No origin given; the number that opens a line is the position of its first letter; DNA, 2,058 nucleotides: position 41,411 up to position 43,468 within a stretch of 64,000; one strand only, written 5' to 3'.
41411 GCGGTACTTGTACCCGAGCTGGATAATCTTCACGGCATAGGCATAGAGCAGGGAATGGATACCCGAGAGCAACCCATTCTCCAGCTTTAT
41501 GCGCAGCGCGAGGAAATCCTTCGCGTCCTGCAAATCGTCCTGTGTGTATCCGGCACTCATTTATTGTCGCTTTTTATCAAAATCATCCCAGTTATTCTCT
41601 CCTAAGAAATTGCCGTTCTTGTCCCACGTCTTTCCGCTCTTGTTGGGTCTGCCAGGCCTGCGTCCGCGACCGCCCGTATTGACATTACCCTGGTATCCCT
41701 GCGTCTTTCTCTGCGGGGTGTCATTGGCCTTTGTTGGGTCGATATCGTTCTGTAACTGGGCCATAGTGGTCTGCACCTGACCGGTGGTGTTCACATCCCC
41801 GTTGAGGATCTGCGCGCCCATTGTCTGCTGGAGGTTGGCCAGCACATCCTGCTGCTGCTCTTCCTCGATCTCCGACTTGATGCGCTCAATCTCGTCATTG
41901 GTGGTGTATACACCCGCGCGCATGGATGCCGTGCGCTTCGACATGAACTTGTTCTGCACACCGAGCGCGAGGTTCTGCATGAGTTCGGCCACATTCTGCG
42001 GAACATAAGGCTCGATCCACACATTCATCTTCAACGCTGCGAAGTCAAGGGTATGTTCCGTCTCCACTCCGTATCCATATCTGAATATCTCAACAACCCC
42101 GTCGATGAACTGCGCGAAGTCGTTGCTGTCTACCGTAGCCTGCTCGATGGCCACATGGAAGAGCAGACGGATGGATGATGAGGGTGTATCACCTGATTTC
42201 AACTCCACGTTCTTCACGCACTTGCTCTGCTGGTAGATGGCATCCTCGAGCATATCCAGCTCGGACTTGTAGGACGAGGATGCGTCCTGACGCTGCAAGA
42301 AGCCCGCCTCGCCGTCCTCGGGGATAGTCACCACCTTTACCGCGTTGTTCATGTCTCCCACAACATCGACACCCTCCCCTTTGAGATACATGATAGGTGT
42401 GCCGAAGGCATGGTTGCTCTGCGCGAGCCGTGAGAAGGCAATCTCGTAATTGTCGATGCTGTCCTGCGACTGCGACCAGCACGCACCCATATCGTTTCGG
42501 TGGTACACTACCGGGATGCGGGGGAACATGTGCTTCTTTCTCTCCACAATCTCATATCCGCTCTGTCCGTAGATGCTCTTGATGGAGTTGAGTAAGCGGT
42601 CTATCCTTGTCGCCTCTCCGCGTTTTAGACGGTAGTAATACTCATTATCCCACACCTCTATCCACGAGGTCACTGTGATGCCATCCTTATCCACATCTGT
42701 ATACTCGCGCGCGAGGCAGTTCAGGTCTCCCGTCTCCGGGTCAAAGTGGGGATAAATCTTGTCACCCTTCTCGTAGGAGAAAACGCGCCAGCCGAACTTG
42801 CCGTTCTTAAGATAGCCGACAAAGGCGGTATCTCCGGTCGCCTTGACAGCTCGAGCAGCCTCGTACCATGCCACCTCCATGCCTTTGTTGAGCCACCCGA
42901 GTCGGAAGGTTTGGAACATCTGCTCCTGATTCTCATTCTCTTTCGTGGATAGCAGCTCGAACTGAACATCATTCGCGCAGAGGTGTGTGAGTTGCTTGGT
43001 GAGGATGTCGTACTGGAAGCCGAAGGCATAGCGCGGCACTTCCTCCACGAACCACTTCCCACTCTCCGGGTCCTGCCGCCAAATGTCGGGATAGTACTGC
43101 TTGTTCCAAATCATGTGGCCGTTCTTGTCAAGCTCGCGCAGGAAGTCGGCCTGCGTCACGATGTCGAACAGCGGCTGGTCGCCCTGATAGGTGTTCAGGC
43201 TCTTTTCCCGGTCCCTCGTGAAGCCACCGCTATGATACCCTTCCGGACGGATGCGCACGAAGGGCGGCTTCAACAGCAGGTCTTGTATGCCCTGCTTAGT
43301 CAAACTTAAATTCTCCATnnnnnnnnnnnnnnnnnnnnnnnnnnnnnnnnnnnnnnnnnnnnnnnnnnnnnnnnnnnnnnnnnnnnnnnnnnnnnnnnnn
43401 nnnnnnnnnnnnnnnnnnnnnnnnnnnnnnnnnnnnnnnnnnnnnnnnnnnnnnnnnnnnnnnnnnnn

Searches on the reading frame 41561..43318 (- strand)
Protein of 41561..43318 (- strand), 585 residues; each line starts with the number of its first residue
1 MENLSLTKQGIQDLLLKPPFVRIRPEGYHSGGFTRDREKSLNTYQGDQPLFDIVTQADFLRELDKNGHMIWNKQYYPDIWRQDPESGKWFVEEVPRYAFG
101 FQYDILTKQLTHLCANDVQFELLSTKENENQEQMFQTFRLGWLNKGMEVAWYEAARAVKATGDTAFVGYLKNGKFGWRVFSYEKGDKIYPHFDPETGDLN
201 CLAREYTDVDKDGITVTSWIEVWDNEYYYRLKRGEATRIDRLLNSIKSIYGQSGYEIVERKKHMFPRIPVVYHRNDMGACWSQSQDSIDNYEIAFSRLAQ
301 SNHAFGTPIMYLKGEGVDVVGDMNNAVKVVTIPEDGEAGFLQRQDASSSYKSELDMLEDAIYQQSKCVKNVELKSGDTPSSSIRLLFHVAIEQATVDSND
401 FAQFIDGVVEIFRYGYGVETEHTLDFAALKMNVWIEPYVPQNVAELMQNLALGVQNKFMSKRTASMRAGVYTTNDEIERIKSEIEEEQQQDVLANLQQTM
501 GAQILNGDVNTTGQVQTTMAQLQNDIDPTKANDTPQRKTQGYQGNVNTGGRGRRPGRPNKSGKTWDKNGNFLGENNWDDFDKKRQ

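Call 12: search_protein_families(library=phrogs, proteins=[window:41561-43318:-], max_evalue=0.001)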
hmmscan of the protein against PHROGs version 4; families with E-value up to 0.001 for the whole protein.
window:41561-43318:- (585 aa): 2 families
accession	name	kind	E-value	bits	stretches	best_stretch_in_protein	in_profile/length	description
phrog_64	-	head and packaging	2.2e-34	119.8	1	58-520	94-524/547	portal protein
phrog_104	-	head and packaging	0.00025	20.8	0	457-541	440-522/550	portal protein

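Call 13: search_protein_families(library=pfam, proteins=[window:41561-43318:-], max_evalue=0.01)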
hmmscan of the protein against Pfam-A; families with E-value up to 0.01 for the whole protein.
window:41561-43318:- (585 aa): 2 families
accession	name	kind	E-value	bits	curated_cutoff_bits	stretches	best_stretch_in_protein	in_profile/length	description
PF05133.19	SPP1_portal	-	8e-26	91.4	25.5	1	101-490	47-416/416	Phage portal protein, SPP1 Gp6-like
PF11101.13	DUF2884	-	0.006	16.7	30.6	0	441-528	96-185/228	Protein of unknown function (DUF2884)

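Call 24: find_related_loci(query=window:41561-43318:-, collection=viral_contigs, flank=7000)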
Query window:41561-43318:- (585 aa) in viral_contigs; peptide patterns used: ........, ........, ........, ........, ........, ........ (x = any residue, [..] = any of these).
5 stretches matched a pattern; 4 encode a relative of the query (tblastn E <= 1e-3); 4 distinct loci.
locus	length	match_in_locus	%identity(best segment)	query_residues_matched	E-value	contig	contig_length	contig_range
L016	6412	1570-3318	78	1-584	0e+0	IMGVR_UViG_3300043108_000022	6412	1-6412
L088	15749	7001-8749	78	1-584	0e+0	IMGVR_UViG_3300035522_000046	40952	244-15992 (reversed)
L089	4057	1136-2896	64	1-584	0e+0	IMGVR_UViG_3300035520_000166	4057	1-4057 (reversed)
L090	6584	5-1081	82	226-584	0e+0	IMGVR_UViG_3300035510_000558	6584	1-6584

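Call 57: search_dna_similar(query=window:41561-43318:-, collection=phages, mode=protein, max_rows=15)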
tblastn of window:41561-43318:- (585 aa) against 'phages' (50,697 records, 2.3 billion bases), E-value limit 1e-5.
Records with a match: 35; places in all: 35; records where one place covers at least 80% of the query: 1.
Best place of each record, by identity: <60% 35.
By first word of the organism name: Riemerella 16; Bacteroides 6; Bacteriophage 3; Cellulophaga 3; Parabacteroides 2; Porphyromonas 2; Dulem 1; Phocaeicola 1; Shigella 1.
By host as written in the record: - 6; Riemerella anatipestifer 5; Riemerella sp. 5; Cellulophaga sp. HaHa_2_1 3; Parabacteroides faecis DA672 2; Porphyromonas gingivalis ATCC 49417 2; Eulemur fulvus collaris 1; Bacteroides sp. 1; and 10 more.
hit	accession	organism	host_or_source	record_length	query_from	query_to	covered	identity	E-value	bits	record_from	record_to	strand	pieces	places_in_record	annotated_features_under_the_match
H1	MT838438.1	Bacteriophage sp.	human fecal samples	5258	1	582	99%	40.3%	6e-118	389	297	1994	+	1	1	record has no annotation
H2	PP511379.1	Dulem virus 40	Eulemur fulvus collaris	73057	19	473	78%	43.9%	1e-119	395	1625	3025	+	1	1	portal protein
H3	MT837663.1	Bacteriophage sp.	human fecal samples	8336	11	475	79%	42.7%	2e-117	389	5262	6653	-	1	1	record has no annotation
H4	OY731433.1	Bacteroides phage LoVEphage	-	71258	11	475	79%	42.7%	3e-117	389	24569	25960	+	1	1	portal protein | terminase large subunit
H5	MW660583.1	Bacteroides phage LoVEphage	Bacteroides sp.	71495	11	475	79%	42.7%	3e-117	389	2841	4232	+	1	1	portal protein | large terminase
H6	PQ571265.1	Bacteroides phage BI-TP1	Bacteroides intestinalis BG4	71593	11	475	79%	42.7%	3e-117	389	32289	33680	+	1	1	Portal protein | terminase large subunit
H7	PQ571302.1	Phocaeicola phage PV4-TP1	Phocaeicola vulgatus BM8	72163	11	475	79%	42.7%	3e-117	389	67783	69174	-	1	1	Portal protein | terminase large subunit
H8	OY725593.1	Bacteroides phage LoVEphage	-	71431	11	475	79%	42.4%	6e-117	388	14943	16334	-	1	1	portal protein | terminase large subunit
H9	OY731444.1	Bacteroides phage LoVEphage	-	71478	11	475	79%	42.4%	6e-117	388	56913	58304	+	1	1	portal protein | terminase large subunit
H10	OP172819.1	Parabacteroides phage PF672P1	Parabacteroides faecis DA672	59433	4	463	79%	26.0%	1e-28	127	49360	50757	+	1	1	hypothetical protein (x2)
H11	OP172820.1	Parabacteroides phage PF672P2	Parabacteroides faecis DA672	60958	11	463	77%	26.2%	1e-28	128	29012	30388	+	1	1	hypothetical protein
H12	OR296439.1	Bacteroides phage C3_41T2LP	Bacteroides uniformis MB20-41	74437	14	463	77%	25.9%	2e-19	99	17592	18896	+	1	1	portal protein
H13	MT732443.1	Cellulophaga phage Nekkels_1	Cellulophaga sp. HaHa_2_1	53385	167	464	51%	25.9%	2e-10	70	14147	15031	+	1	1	portal protein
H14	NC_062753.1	Cellulophaga phage Nekkels_1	Cellulophaga sp. HaHa_2_1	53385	167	464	51%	25.9%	2e-10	70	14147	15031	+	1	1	portal protein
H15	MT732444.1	Cellulophaga phage Nekkels_2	Cellulophaga sp. HaHa_2_1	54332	167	464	51%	25.9%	2e-10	70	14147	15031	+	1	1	portal protein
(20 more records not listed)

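Call 58: get_annotated_region(hit=H5, flank=6000)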
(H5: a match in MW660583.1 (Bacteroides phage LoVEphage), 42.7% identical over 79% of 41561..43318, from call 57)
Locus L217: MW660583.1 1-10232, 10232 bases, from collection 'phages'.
description: Bacteroides phage LoVEphage, complete genome.
organism: Bacteroides phage LoVEphage (NCBI taxid 2831678)
taxonomy: Viruses; Duplodnaviria; Heunggongvirae; Uroviricota; Caudoviricetes
host: Bacteroides sp.; source: -; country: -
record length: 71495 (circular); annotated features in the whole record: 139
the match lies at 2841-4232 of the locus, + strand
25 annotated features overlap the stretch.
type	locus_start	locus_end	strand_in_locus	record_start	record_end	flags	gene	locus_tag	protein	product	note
tRNA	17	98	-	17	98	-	-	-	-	tRNA-Tyr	-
tRNA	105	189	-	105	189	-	-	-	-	tRNA-Ser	-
tRNA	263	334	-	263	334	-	-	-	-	tRNA-Glu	-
tRNA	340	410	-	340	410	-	-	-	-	tRNA-Gln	-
tRNA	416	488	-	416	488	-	-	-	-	tRNA-Trp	-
tRNA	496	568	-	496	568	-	-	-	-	tRNA-Asn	-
tRNA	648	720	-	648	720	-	-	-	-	tRNA-Phe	-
tRNA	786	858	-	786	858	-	-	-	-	tRNA-Met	-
CDS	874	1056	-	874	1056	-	-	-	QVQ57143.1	cysteine-rich KTR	-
CDS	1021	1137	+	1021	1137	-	-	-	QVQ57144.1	hypothetical protein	Skeletal muscle LIM-protein 1 and half LIM domains: ZN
CDS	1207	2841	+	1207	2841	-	-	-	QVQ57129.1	large terminase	-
CDS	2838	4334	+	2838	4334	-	-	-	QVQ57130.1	portal protein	-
CDS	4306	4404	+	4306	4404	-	-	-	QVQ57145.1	hypothetical protein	No HHsearch hits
CDS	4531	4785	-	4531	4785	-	-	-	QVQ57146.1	hypothetical protein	No HHsearch hits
CDS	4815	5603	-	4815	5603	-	-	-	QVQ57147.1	minor capsid protein 2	-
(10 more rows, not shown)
